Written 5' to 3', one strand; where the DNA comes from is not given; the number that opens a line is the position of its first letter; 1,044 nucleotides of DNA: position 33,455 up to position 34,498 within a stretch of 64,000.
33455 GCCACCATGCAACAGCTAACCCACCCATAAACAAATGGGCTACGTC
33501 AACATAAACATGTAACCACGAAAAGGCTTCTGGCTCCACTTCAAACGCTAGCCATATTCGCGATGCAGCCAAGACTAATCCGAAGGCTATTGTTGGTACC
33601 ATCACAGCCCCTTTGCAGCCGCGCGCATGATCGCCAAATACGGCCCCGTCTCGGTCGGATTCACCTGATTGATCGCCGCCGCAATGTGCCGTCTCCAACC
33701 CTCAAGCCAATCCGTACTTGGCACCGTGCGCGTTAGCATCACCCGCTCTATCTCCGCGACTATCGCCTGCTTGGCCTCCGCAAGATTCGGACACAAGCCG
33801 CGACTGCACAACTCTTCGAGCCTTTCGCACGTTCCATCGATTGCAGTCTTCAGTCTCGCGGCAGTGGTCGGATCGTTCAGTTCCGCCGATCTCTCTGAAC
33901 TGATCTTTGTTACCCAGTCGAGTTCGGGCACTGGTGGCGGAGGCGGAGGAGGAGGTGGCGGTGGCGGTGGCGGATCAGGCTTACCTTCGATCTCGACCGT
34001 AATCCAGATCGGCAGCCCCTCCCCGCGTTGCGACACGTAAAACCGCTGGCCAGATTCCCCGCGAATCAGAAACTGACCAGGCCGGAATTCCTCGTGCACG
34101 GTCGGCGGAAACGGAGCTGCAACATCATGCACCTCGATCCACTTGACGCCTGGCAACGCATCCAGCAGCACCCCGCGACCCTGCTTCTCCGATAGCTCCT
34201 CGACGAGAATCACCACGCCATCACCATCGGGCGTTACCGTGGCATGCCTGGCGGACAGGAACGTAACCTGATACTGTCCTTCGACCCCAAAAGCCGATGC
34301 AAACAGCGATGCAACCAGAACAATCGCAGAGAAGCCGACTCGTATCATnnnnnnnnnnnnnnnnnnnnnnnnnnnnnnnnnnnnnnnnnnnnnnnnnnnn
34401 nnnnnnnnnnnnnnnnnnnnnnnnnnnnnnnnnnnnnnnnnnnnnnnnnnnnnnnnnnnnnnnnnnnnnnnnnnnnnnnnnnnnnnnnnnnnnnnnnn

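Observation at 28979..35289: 6-kb island of about 15 exported or membrane proteins headed by a cytoplasmic-looking subtilase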

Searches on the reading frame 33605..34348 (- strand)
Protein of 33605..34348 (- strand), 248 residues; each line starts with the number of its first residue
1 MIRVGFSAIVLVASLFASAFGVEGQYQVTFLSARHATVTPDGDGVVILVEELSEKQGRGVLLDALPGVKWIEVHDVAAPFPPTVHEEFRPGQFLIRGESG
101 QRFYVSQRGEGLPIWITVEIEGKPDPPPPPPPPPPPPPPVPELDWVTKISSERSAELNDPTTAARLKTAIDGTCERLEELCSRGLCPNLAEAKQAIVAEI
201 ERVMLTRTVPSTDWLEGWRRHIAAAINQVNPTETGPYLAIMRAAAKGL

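Call 6: search_protein_families(library=pfam, proteins=[window:33605-34348:-], max_evalue=0.1)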
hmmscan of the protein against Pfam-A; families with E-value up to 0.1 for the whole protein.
window:33605-34348:- (248 aa): 0 families

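Call 9: search_protein_families(library=phrogs, proteins=[window:33605-34348:-], max_evalue=0.01)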
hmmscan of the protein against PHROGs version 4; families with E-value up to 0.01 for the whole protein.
window:33605-34348:- (248 aa): 1 family
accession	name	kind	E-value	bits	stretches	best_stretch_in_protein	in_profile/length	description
phrog_24527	-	head and packaging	0.00012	20.8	1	103-140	1845-1883/1940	virion structural protein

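Call 18: find_related_loci(query=window:33605-34348:-, collection=viral_contigs, flank=10000)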
Query window:33605-34348:- (248 aa) in viral_contigs; peptide patterns used: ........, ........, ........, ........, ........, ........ (x = any residue, [..] = any of these).
10 stretches matched a pattern, but none encodes a relative of the query by tblastn (E <= 1e-3).

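Call 38: find_homologous_proteins(query=window:33605-34348:-, max_evalue=0.001)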
Query window:33605-34348:-: 1367 candidates shared short words with the query, none scored E <= 0.001.
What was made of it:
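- Tried and rejected: Single-sequence homologue search with g02 returned nothing, probably because poly-proline words swamped the candidate list (call 38).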

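Call 50: predict_structure(alignment_id=A4)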
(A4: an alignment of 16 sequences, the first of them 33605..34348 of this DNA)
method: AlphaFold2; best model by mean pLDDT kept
length: 248 residues; sequences in the alignment: 16
mean_pLDDT: 78.7   pTM: 0.46
mean pLDDT of the five models: 78.7, 74.7, 74.0, 71.3, 69.7
residues with pLDDT >= 90: 82; 70-90: 100; 50-70: 43; < 50: 23
segments of 3 or more residues with pLDDT < 50: 1-23
pLDDT, mean of each block of 10 residues (from residue 1): 37 36 62 65 64 70 84 86 82 86 83 82 62 69 90 84 93 97 94 95 84 83 93 95 95
secondary structure, 60 per line:
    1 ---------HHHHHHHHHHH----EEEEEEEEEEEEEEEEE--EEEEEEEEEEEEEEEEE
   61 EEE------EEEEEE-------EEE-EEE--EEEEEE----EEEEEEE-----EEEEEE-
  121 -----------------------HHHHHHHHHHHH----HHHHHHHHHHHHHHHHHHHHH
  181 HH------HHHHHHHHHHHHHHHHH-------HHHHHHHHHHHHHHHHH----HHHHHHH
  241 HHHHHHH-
elements in order: H10-20 E25-41 E44-63 E70-75 E83-85 E87-89 E92-97 E102-108 E114-119 H144-155 H160-182 H189-205 H213-229 H234-247
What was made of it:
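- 33602..34348 (-): g02: exported partner, 248 aa. Signal peptide 1-21, beta-sandwich about 25-119, P14 linker 126-139, 5-helix bundle 144-247 with the C181-SRGL-C186-P loop. Its ATG overlaps the S8 stop codon (ATGA). AF2 pLDDT 78.7 overall and 84-97 for the helical domain (call 50).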

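Call 53: fold_search(model_id=the predicted structure, library=pdb)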
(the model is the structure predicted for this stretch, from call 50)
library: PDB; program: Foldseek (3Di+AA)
matches with E <= 10: 793; with E <= 0.001: 0
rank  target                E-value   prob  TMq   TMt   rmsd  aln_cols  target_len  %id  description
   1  3ie4_A                1.4e-02  1.00  0.22  0.46   4.1        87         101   14  b-glucan binding domain of Drosophila GNBP3 defines a novel family of pattern recognition receptor (released 2009-08-18)
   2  8s05_B                3.2e-02  0.57  0.21  0.15  21.2       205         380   13  ArnAB complex an archaeal ortholog of the Sec23/24 core motif (released 2025-10-29)
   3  5j7k_A                3.7e-02  1.00  0.21  0.53   3.9        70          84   13  Loop grafting onto a highly stable FN3 scaffold (released 2016-08-17)
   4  4gqz_D                4.9e-02  0.87  0.21  0.29  20.6       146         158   10  Crystal Structure of S.CueP (released 2013-08-14)
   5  2nnc_B                8.1e-02  0.89  0.22  0.40   9.7       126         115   13  Structure of the sulfur carrier protein SoxY from Chlorobium limicola f thiosulfatophilum (released 2007-03-13)
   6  6msv_C                8.6e-02  0.96  0.20  0.51   7.8       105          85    8  Structure of the 6th type III domain from human fibronectin (released 2019-10-23)
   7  4gqz_A                9.1e-02  0.75  0.21  0.30  19.4       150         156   10  Crystal Structure of S.CueP (released 2013-08-14)
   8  2nnc_A                1.1e-01  0.82  0.21  0.40   9.7       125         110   13  Structure of the sulfur carrier protein SoxY from Chlorobium limicola f thiosulfatophilum (released 2007-03-13)
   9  8s05_A                1.2e-01  0.25  0.20  0.14  18.6       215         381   11  ArnAB complex an archaeal ortholog of the Sec23/24 core motif (released 2025-10-29)
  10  7bin_l                1.2e-01  0.12  0.08  0.08  20.6       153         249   10  Salmonella export gate and rod refined in focussed C1 map (released 2021-05-05)
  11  9dof_A                1.5e-01  0.12  0.16  0.10  18.6       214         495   12  Octahedral small virus-like particles of dengue virus type 2 (local reconstruction) (released 2024-12-11)
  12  7r3t_B                1.6e-01  0.82  0.20  0.25  10.6       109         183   12  Crystal structure of the Dimeric C-terminal Big_2-CBM56 domains from Paenibacillus illinoisensis (Bacillus circulans I (released 2023-02-22)
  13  8gsx                  1.6e-01  0.28  0.14  0.13  15.4       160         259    8  X-ray structure of Clostridium perfringens pili protein B collagen-binding domains (released 2023-06-07)
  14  4gqz_B                1.7e-01  0.75  0.22  0.31  19.7       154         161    9  Crystal Structure of S.CueP (released 2013-08-14)
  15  7cbm_Q                1.7e-01  0.08  0.08  0.08  20.2       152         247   10  Cryo-EM structure of the flagellar distal rod with partial hook from Salmonella (released 2021-04-28)
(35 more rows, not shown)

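Call 54: fold_search(model_id=the predicted structure, library=viral)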
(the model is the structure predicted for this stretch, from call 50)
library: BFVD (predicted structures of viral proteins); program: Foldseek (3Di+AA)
matches with E <= 10: 580; with E <= 0.001: 0
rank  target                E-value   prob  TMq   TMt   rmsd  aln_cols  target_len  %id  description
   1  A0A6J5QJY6            9.7e-03  1.00  0.35  0.49  21.2       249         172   10  Uncharacterized protein [uncultured Caudovirales phage]
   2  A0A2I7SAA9            1.3e-02  0.63  0.22  0.21  23.5       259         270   10  (no name in the UniProt tables at hand)
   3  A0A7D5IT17            1.6e-02  0.75  0.18  0.06  18.8       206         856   13  (no name in the UniProt tables at hand)
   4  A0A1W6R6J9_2          2.1e-02  0.47  0.22  0.06  19.2       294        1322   10  (no name in the UniProt tables at hand)
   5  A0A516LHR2            3.9e-02  0.85  0.18  0.32  10.7       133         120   15  (no name in the UniProt tables at hand)
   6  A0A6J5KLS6            6.1e-02  0.47  0.19  0.23  17.1       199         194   11  Uncharacterized protein [uncultured Caudovirales phage]
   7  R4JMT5                6.8e-02  0.75  0.19  0.19  11.9       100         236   17  Fibronectin type-III domain-containing protein [Bacillus phage SIOphi]
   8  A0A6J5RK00            6.8e-02  0.72  0.22  0.18  16.9       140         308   11  Uncharacterized protein [uncultured Caudovirales phage]
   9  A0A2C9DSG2            6.8e-02  0.12  0.13  0.09  24.7       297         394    9  Uncharacterized protein [Western grey kangaroopox virus]
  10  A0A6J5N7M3            7.1e-02  0.91  0.19  0.31  13.2       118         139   12  Uncharacterized protein [uncultured Caudovirales phage]
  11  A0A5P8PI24            8.0e-02  0.75  0.19  0.18  23.1       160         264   10  Major tail protein [Bacillus phage 049ML001]
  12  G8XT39                8.9e-02  0.08  0.15  0.14  18.8       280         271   10  Membrane protein S18 [Saimiriine betaherpesvirus 4]
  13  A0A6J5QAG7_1          1.0e-01  0.77  0.19  0.07   8.0       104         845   12  Tip attachment protein J [uncultured Caudovirales phage]
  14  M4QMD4                1.3e-01  0.87  0.19  0.22  10.8       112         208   13  (no name in the UniProt tables at hand)
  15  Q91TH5                1.3e-01  0.66  0.20  0.23  13.5       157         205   15  T121.5 [Tupaiid herpesvirus 1 (strain 1)]
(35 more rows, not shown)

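Call 77: search_protein_representatives(alignment_id=A4)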
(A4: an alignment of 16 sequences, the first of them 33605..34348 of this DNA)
Query: 16 sequences, 301 profile positions. Proteins with E-value up to 0.001 (for the whole library): 447; up to 1e-10: 229; up to 1e-30: 16. The best 150 are listed.
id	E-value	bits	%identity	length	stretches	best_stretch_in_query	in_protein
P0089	7.3e-108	376.7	-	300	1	15-301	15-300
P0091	5.9e-85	301.5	-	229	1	5-244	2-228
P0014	7.0e-66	238.8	-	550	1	5-227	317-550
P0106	1.0e-56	208.7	-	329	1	34-299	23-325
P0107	9.5e-46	172.7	-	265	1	15-229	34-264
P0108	3.3e-42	161.1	-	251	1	8-227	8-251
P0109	8.7e-42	159.7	-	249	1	6-227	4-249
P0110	2.2e-37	145.3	-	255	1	17-228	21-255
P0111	2.9e-37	144.9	-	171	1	149-301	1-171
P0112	8.4e-36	140.1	-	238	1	13-227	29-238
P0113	3.7e-32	128.1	-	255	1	8-229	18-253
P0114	3.8e-32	128.1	-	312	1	36-299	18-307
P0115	4.8e-32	127.7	-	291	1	8-241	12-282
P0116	1.3e-31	126.3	-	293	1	35-294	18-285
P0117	4.4e-31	124.6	-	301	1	38-296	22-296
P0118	4.5e-31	124.6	-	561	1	7-227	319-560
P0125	1.6e-27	112.9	-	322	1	36-299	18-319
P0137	2.0e-23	99.4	-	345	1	109-300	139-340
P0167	9.9e-20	87.3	-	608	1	17-234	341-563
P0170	2.1e-19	86.3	-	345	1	8-295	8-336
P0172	4.0e-19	85.3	-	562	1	17-223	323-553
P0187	6.2e-18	81.4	-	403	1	14-239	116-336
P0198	2.1e-17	79.7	-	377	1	9-235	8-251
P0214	3.9e-16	75.5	-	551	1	18-228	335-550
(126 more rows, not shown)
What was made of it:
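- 33602..34348 (-): 447 representative clusters (call 77).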

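Call 78: search_protein_families(library=pfam, proteins=[P0118, P0167, P0172, P0214, P0106, P0125, P0137, P0170, P0187, P0198], max_evalue=0.01)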
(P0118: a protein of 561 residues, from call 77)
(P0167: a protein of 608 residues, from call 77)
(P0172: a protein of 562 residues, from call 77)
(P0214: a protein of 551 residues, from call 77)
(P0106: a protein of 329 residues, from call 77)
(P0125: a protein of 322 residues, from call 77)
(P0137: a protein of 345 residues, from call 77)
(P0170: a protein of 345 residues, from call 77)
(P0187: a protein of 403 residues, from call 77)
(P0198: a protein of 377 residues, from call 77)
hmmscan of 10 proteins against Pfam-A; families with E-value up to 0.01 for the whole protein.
P0118 (561 aa): 1 family
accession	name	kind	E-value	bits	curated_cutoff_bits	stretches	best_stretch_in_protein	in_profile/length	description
PF00082.27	Peptidase_S8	-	1.9e-30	106.6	21.8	1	52-263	9-263/288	Subtilase family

P0167 (608 aa): 1 family
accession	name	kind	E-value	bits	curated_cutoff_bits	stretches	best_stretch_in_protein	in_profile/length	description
PF00082.27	Peptidase_S8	-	3e-32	112.5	21.8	1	45-293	1-288/288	Subtilase family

P0172 (562 aa): 1 family
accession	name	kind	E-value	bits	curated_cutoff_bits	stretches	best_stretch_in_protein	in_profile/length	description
PF00082.27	Peptidase_S8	-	5.8e-37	128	21.8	1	41-257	1-259/288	Subtilase family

P0214 (551 aa): 1 family
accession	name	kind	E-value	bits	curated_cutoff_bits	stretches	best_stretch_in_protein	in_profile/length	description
PF00082.27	Peptidase_S8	-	3e-42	145.3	21.8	1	46-264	1-266/288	Subtilase family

P0106 (329 aa): 0 families

P0125 (322 aa): 0 families

P0137 (345 aa): 0 families

P0170 (345 aa): 0 families

P0187 (403 aa): 0 families

P0198 (377 aa): 6 families
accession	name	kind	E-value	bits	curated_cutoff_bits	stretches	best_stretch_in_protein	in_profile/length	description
PF13098.12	Thioredoxin_2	-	4.5e-11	43.4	27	1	265-357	1-96/104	Thioredoxin-like domain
PF13899.12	Thioredoxin_7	-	6.1e-11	42.7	27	1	263-344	11-82/83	Thioredoxin-like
PF13905.12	Thioredoxin_8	-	0.0016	19.2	27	0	296-349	48-94/94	Thioredoxin-like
PF00085.26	Thioredoxin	-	0.0019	18.6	23.5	1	267-348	16-84/103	Thioredoxin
PF06110.17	TXD17-like_Trx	-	0.0021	18.1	23.1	1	277-346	33-99/119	Thioredoxin domain-containing protein 17-like, thioredoxin domain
PF00578.27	AhpC-TSA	-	0.0028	18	26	0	268-287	24-43/124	AhpC/TSA family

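Call 84: search_protein_families(library=padloc, proteins=[window:33605-34348:-], max_evalue=0.01)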
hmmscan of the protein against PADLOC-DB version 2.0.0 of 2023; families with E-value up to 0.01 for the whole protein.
window:33605-34348:- (248 aa): 0 families

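Call 85: search_protein_families(library=ncbifam, proteins=[window:33605-34348:-], max_evalue=0.01)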
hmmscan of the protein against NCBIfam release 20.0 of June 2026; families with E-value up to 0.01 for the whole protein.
window:33605-34348:- (248 aa): 0 families
